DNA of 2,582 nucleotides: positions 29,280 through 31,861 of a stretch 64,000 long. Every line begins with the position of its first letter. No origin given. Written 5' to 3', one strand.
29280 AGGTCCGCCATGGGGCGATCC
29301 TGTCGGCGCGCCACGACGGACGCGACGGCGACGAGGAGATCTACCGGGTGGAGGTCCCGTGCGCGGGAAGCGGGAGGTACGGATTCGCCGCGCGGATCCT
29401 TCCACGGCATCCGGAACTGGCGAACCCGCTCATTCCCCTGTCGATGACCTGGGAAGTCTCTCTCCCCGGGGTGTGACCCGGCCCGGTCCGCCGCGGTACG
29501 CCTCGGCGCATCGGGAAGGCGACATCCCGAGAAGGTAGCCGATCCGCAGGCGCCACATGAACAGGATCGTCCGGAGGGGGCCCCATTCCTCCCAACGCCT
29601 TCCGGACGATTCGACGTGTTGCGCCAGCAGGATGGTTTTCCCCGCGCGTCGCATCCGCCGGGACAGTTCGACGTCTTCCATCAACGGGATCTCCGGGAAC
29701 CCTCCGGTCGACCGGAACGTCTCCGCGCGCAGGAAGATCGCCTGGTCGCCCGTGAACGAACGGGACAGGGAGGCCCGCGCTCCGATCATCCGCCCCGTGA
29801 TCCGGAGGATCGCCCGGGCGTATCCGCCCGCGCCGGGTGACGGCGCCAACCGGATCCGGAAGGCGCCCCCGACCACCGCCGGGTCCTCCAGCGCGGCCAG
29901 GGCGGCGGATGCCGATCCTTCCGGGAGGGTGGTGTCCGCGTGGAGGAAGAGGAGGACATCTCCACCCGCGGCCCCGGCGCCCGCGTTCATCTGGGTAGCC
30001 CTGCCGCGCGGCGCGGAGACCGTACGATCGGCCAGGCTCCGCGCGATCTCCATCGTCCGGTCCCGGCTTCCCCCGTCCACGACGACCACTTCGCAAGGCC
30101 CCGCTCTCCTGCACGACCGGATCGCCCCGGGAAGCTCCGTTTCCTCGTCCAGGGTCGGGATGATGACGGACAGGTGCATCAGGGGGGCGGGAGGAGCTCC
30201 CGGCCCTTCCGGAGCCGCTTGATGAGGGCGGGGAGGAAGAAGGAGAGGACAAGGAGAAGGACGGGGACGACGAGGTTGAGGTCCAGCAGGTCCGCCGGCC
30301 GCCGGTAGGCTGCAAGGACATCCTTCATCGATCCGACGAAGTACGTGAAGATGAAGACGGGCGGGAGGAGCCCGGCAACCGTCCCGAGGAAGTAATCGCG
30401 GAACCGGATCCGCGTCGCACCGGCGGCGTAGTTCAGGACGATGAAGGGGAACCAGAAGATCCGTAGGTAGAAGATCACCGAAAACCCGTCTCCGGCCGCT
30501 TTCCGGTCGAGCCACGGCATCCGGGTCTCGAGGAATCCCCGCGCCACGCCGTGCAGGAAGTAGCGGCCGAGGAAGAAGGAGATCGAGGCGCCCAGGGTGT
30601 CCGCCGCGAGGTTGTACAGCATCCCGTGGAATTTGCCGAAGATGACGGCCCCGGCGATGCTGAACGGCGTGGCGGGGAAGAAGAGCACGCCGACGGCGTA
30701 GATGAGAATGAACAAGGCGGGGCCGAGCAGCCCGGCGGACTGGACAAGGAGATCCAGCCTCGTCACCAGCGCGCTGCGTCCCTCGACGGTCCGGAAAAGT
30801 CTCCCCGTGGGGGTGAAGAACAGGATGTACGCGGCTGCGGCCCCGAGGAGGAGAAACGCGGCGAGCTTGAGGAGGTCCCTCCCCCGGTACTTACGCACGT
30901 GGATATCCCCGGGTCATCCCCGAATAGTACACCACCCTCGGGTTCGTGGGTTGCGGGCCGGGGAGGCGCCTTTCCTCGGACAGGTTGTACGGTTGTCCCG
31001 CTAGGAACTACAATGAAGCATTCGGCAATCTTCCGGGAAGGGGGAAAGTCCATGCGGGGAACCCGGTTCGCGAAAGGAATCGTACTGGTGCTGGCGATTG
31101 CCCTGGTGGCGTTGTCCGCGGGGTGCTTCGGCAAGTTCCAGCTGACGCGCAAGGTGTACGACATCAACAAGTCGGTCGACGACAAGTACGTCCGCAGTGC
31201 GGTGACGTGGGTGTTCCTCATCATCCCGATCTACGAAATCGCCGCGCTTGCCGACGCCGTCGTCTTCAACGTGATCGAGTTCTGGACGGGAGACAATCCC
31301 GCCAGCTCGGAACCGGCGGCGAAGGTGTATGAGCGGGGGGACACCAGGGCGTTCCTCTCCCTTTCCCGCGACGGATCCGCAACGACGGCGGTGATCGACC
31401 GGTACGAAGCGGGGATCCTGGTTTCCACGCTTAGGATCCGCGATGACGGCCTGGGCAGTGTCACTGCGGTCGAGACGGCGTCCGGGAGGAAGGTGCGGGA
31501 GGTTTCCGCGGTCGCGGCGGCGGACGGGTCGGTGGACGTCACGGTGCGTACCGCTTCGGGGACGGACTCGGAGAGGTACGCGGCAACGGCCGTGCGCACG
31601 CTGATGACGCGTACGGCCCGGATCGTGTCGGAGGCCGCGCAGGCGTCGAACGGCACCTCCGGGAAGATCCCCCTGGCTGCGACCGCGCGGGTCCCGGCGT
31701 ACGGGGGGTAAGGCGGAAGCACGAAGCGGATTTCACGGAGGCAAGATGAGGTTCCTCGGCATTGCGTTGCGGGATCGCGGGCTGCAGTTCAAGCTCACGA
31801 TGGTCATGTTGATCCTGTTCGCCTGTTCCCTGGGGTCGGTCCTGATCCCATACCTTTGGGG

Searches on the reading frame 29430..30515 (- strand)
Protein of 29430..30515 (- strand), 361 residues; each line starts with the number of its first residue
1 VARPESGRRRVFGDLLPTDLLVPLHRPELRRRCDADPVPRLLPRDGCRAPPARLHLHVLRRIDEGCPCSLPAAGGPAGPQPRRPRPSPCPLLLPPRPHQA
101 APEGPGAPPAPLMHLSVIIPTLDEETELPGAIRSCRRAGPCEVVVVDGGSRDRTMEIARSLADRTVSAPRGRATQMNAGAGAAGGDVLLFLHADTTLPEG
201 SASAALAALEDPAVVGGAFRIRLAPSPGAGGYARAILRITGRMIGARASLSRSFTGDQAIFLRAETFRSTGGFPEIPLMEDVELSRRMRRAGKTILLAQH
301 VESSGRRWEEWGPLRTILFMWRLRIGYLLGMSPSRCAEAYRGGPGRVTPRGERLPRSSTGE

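Call 94: search_protein_families(library=pfam, proteins=[window:29430-30515:-], max_evalue=0.0001)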
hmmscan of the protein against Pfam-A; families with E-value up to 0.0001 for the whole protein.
window:29430-30515:- (361 aa): 3 families
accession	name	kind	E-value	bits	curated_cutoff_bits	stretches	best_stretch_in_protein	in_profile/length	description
PF00535.33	Glycos_transf_2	-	1.9e-18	67.4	23.3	1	116-221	1-118/168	Glycosyl transferase family 2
PF13641.12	Glyco_tranf_2_3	-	1.4e-06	29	27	1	115-302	3-208/230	Glycosyltransferase like family 2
PF13632.12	Glyco_trans_2_3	-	1.7e-05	25.2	27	1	189-331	3-143/198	Glycosyl transferase family group 2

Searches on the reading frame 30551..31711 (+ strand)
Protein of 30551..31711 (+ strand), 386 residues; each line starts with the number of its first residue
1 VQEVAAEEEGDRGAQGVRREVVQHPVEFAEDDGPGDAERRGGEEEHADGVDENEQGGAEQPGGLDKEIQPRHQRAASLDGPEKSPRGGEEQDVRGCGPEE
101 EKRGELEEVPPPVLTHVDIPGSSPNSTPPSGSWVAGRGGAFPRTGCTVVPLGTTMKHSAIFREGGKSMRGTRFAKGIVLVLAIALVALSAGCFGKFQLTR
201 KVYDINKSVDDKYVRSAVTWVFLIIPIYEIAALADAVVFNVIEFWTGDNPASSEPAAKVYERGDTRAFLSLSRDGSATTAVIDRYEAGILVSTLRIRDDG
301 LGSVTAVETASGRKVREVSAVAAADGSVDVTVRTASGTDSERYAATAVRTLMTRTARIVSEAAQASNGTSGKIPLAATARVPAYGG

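Call 94: search_protein_families(library=pfam, proteins=[window:30551-31711:+], max_evalue=0.0001)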
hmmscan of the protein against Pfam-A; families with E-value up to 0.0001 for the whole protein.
window:30551-31711:+ (386 aa): 1 family
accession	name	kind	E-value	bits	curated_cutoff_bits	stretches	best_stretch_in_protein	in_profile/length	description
PF11810.13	DUF3332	-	1.3e-30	106.7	25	1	178-259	4-88/170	Domain of unknown function (DUF3332)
